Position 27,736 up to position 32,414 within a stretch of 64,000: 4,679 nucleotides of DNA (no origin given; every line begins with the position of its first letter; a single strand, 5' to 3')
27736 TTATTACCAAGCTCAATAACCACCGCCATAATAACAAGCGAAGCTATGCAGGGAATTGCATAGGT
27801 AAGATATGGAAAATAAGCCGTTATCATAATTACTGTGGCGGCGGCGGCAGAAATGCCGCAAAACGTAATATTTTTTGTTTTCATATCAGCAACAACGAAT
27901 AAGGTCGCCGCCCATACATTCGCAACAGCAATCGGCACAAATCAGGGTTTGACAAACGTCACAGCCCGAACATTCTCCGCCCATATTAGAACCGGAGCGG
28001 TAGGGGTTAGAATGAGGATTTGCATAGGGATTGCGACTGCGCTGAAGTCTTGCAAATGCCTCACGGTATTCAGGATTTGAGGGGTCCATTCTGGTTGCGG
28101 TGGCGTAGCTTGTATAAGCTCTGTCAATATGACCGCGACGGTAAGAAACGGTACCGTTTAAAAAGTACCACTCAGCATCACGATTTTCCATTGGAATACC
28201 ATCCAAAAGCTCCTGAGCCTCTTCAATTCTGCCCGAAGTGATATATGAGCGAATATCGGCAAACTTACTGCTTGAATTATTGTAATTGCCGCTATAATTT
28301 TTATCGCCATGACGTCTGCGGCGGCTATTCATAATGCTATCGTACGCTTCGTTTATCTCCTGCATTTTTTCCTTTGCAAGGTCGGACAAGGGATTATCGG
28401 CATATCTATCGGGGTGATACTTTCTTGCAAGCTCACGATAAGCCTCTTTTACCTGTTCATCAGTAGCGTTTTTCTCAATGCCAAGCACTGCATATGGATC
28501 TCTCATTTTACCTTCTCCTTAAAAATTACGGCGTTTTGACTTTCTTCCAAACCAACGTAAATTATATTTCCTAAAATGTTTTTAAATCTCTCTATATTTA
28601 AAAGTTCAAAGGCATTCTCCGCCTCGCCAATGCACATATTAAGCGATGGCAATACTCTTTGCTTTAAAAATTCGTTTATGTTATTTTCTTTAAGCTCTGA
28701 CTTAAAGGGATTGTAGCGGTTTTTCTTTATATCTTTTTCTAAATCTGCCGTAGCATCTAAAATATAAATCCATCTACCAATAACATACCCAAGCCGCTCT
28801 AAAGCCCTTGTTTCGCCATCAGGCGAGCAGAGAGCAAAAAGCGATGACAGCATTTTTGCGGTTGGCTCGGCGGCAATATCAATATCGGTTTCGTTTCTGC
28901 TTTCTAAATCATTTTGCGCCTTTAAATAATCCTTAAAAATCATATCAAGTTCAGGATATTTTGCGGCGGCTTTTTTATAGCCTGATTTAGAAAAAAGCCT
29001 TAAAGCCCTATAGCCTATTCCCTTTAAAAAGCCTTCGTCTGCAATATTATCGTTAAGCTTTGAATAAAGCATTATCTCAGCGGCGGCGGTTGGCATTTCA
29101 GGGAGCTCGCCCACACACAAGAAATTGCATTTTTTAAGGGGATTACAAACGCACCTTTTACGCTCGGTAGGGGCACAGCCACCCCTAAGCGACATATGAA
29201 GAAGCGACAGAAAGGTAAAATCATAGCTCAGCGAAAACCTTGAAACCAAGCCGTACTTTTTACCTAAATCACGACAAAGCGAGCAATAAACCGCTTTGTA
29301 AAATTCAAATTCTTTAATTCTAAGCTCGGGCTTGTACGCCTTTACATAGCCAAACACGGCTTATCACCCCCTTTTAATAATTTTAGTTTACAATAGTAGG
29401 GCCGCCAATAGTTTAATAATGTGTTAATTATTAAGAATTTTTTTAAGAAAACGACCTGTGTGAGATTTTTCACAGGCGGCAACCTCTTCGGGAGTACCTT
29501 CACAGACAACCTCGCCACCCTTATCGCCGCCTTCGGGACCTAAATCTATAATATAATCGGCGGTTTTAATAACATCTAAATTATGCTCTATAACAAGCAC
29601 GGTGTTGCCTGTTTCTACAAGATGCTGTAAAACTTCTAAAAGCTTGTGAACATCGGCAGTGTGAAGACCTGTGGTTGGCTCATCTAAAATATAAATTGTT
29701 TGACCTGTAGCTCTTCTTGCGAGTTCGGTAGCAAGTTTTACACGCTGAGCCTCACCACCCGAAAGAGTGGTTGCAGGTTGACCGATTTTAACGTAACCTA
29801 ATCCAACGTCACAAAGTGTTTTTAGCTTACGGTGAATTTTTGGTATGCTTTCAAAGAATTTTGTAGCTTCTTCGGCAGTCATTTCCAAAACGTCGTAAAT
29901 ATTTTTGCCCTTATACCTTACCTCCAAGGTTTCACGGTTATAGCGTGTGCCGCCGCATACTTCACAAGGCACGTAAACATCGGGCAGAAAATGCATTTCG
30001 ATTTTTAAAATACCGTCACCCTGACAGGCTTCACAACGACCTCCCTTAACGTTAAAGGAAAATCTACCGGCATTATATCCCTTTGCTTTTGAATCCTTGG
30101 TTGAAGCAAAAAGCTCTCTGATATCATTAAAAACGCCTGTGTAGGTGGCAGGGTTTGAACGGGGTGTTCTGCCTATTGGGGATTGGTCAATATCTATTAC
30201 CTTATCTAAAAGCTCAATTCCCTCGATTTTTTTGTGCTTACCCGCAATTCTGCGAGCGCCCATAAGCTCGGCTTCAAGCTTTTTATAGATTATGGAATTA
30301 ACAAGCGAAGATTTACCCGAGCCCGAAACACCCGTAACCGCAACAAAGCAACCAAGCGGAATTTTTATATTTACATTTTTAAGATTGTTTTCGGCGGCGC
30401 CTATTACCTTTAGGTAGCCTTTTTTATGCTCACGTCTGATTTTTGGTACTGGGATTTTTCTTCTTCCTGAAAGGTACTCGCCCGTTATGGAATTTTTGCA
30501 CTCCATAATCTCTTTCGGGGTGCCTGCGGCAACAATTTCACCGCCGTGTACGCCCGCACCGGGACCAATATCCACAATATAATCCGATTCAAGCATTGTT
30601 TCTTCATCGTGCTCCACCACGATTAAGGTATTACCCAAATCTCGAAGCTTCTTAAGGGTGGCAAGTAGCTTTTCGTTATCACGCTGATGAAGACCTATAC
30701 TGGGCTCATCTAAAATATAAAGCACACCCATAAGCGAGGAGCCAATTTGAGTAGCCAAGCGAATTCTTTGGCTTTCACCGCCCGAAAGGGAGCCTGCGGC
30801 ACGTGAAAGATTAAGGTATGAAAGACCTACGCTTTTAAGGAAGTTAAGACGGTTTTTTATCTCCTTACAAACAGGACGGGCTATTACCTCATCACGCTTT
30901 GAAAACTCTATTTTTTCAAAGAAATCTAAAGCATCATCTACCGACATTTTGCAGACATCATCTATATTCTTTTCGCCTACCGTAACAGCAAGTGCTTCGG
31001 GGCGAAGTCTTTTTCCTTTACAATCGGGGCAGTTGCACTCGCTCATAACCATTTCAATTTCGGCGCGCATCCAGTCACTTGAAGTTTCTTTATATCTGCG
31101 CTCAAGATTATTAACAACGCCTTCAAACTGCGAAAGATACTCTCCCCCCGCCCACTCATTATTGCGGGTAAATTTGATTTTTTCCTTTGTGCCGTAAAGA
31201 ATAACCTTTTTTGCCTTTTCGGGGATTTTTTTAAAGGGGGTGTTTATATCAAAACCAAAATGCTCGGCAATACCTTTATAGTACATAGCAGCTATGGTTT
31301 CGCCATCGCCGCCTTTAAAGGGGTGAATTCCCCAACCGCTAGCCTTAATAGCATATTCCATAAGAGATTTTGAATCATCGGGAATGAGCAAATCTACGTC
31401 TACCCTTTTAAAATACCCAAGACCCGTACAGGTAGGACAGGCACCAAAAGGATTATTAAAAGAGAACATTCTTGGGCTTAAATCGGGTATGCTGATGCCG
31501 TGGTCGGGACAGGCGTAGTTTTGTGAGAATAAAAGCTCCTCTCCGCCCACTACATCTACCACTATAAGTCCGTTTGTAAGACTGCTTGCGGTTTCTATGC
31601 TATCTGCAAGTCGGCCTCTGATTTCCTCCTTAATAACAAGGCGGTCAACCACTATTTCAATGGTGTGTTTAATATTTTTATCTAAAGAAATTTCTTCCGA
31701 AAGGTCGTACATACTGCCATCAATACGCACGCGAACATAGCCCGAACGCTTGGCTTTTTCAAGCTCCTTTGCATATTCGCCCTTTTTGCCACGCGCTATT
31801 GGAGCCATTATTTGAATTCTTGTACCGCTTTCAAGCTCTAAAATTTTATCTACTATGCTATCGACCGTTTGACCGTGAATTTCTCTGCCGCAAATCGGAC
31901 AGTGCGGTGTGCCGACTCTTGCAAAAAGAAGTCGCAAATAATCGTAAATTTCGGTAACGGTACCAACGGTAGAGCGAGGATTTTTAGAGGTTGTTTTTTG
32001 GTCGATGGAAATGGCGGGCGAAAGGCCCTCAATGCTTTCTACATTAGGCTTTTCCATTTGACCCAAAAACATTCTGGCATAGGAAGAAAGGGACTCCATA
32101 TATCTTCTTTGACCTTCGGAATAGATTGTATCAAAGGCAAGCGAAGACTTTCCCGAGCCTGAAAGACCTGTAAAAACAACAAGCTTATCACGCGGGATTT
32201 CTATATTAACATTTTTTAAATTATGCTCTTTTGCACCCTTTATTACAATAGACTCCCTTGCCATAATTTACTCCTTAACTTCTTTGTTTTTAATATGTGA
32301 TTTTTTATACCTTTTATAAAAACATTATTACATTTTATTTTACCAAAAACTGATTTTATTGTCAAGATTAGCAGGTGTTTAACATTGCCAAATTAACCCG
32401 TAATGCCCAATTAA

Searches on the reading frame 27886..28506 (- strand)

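Call 56: search_protein_families(library=pfam, proteins=[window:27886-28506:-], max_evalue=0.00001)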
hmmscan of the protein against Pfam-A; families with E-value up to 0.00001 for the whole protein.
window:27886-28506:- (206 aa): 2 families
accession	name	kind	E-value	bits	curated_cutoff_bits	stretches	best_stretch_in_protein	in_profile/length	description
PF00226.36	DnaJ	-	1.1e-18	67.5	27.8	1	3-66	1-61/63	DnaJ domain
PF14559.12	TPR_19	-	1e-06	29.4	25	0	86-113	33-61/68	Tetratricopeptide repeat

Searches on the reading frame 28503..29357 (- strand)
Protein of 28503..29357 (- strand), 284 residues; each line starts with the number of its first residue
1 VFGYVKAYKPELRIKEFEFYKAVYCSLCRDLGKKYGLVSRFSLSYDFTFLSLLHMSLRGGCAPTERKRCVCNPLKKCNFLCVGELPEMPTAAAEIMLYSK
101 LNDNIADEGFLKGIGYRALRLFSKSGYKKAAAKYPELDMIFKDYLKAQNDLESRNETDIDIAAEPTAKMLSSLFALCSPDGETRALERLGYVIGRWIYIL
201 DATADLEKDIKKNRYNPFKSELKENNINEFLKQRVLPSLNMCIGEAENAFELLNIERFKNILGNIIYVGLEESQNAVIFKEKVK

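Call 56: search_protein_families(library=pfam, proteins=[window:28503-29357:-], max_evalue=0.00001)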
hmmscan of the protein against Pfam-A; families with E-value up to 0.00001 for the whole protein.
window:28503-29357:- (284 aa): 1 family
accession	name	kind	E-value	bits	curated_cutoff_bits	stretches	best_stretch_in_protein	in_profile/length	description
PF18937.5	DUF5685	-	5e-81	272.5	26.7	1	1-274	1-270/272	Family of unknown function (DUF5685)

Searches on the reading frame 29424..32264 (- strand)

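Call 56: search_protein_families(library=pfam, proteins=[window:29424-32264:-], max_evalue=0.00001)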
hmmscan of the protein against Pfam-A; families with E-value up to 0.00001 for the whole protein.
window:29424-32264:- (946 aa): 7 families
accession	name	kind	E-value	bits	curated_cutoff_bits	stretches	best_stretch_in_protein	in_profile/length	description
PF17760.6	UvrA_inter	-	6.5e-41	139.1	23.3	1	132-238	1-107/109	UvrA interaction domain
PF17755.6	UvrA_DNA-bind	-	2.8e-33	115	23.2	1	289-404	1-109/110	UvrA DNA-binding domain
PF00005.33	ABC_tran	-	9.2e-23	81.8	25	0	808-865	83-137/137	ABC transporter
PF02463.25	SMC_N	-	4.9e-14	52.7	40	0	633-907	18-210/220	RecF/RecN/SMC N terminal domain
PF20703.3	nSTAND1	-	3.6e-07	30.6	27.1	0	639-667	34-62/379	Novel STAND NTPase 1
PF13555.12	AAA_29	-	1.4e-06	28.4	27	0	640-658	24-42/61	P-loop containing region of AAA domain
PF03193.22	RsgA_GTPase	-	1.7e-06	28.4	30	0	629-677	98-146/174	RsgA GTPase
